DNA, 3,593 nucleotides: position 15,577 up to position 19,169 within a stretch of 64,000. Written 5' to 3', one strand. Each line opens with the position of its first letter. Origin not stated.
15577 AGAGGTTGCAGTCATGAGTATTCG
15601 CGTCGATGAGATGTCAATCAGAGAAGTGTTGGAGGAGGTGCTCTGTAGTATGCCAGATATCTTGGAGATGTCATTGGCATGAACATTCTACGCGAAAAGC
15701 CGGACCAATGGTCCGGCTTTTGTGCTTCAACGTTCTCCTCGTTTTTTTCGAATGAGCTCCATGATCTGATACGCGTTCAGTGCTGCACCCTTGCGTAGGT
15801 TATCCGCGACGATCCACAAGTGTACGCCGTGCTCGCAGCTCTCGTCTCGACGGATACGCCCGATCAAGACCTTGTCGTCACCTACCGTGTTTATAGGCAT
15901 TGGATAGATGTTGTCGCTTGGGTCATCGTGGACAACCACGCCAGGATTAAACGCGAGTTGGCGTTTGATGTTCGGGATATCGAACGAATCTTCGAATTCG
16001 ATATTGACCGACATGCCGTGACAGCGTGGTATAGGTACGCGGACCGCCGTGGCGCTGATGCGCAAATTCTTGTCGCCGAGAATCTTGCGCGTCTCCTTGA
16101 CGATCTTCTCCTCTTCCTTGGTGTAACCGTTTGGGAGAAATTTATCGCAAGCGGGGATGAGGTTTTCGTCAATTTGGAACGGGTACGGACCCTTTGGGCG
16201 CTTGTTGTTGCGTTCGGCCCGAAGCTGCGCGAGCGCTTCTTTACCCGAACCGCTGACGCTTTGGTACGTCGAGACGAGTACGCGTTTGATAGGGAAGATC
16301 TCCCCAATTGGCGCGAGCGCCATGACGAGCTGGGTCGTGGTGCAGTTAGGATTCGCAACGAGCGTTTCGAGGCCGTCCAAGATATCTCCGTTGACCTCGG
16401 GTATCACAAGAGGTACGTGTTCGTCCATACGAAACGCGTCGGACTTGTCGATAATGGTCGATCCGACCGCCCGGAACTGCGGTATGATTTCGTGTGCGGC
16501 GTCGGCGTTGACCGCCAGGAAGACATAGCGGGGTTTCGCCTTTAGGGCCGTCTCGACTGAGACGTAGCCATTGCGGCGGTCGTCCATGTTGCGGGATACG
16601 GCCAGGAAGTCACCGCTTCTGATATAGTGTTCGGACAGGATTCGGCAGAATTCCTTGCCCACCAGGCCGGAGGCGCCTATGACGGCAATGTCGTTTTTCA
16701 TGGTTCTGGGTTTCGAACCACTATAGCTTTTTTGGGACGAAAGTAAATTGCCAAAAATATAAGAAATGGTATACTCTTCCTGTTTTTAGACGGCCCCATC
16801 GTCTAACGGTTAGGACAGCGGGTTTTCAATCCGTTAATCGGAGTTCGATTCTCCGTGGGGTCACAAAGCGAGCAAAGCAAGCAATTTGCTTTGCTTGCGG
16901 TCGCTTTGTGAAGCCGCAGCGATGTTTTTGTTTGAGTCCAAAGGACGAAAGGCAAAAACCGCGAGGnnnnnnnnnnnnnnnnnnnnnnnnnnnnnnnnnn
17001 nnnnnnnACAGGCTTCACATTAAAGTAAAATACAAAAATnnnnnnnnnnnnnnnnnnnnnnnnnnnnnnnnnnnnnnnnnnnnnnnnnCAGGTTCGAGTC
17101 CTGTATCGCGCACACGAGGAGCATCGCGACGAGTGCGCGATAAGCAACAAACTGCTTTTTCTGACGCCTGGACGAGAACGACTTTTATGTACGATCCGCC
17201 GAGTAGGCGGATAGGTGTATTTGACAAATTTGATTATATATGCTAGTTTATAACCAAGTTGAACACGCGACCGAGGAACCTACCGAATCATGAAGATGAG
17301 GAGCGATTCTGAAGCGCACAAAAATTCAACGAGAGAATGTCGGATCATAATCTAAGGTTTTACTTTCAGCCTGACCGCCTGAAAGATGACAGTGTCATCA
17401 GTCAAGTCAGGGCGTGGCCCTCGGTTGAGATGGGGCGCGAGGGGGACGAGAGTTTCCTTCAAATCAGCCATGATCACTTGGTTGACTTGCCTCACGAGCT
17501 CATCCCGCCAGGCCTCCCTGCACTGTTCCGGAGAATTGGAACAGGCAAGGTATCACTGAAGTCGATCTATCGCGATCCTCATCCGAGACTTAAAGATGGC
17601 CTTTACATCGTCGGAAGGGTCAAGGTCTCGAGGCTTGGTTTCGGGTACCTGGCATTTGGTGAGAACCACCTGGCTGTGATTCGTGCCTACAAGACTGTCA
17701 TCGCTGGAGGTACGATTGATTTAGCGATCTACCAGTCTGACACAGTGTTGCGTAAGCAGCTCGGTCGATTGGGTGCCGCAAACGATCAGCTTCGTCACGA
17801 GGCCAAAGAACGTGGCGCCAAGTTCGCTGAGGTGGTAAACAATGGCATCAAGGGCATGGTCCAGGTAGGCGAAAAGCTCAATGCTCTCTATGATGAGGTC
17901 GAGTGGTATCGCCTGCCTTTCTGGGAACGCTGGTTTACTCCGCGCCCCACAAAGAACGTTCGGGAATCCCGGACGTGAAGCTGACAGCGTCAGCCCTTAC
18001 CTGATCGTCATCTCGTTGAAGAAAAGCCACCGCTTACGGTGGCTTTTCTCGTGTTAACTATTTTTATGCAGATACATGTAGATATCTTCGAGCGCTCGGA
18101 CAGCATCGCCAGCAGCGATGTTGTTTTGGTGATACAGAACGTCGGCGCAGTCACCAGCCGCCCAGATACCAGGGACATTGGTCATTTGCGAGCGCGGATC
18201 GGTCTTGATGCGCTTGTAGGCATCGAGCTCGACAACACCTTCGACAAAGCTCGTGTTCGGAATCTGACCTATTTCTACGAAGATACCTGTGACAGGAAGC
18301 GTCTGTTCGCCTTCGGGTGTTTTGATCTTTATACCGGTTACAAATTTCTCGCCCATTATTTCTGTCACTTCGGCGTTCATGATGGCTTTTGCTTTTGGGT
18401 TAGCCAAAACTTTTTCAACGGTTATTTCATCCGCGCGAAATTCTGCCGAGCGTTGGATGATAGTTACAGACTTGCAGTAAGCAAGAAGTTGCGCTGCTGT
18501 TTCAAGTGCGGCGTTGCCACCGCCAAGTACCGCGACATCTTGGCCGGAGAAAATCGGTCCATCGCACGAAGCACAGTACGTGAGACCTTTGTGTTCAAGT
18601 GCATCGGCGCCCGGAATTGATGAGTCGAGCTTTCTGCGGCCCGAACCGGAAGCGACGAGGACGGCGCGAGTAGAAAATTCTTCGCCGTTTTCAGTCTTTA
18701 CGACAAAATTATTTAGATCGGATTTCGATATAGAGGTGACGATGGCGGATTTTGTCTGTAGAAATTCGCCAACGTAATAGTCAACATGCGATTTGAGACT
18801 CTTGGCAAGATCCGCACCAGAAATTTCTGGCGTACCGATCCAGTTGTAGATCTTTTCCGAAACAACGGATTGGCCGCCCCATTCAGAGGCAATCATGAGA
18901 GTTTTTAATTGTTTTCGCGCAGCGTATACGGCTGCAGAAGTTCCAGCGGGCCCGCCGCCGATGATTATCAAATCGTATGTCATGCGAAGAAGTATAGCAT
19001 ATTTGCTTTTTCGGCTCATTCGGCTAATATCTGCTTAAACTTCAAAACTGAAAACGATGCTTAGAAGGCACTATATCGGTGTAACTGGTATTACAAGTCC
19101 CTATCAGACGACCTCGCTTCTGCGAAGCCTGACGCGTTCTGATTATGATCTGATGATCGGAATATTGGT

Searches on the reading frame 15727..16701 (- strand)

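Call 66: search_protein_families(library=pfam, proteins=[window:15727-16701:-], max_evalue=0.00001)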
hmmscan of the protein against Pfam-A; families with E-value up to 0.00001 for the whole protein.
window:15727-16701:- (324 aa): 2 families
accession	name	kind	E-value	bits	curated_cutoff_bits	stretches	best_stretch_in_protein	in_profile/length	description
PF02774.23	Semialdhyde_dhC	-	1.7e-44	152.6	26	1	129-304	1-184/184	Semialdehyde dehydrogenase, dimerisation domain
PF01118.30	Semialdhyde_dh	-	2.4e-18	67.1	26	1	5-106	2-116/121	Semialdehyde dehydrogenase, NAD binding domain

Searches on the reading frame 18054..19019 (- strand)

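Call 66: search_protein_families(library=pfam, proteins=[window:18054-19019:-], max_evalue=0.00001)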
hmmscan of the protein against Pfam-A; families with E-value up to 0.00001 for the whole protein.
window:18054-19019:- (321 aa): 10 families
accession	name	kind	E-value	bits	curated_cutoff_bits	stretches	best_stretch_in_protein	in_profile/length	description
PF07992.20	Pyr_redox_2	-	1.8e-44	152.8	26.1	1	15-298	1-283/291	Pyridine nucleotide-disulphide oxidoreductase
PF13738.12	Pyr_redox_3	-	1.8e-24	87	30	1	92-289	102-305/305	Pyridine nucleotide-disulphide oxidoreductase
PF00890.30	FAD_binding_2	-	1.3e-10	41.5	20.4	1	16-86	1-71/414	FAD binding domain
PF00070.33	Pyr_redox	-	2.1e-09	38.2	22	1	162-233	2-80/82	Pyridine nucleotide-disulphide oxidoreductase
PF03486.20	HI0933_like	-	3.2e-09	37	50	0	16-44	2-30/244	HI0933-like protein Rossmann domain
PF12831.13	FAD_oxidored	-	1.3e-07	31.7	27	1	16-50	1-37/416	FAD dependent oxidoreductase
PF05834.18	Lycopene_cycl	-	3.6e-07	30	23.4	0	16-45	1-33/380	Lycopene cyclase protein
PF01266.30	DAO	-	4.9e-07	30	27.9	0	16-51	1-39/353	FAD dependent oxidoreductase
PF01134.28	GIDA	-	1.9e-06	27.7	22.1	0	16-46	1-31/391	Glucose inhibited division protein A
PF13241.12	NAD_binding_7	-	8.8e-06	26.7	22.1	0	157-202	5-51/104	Putative NAD(P)-binding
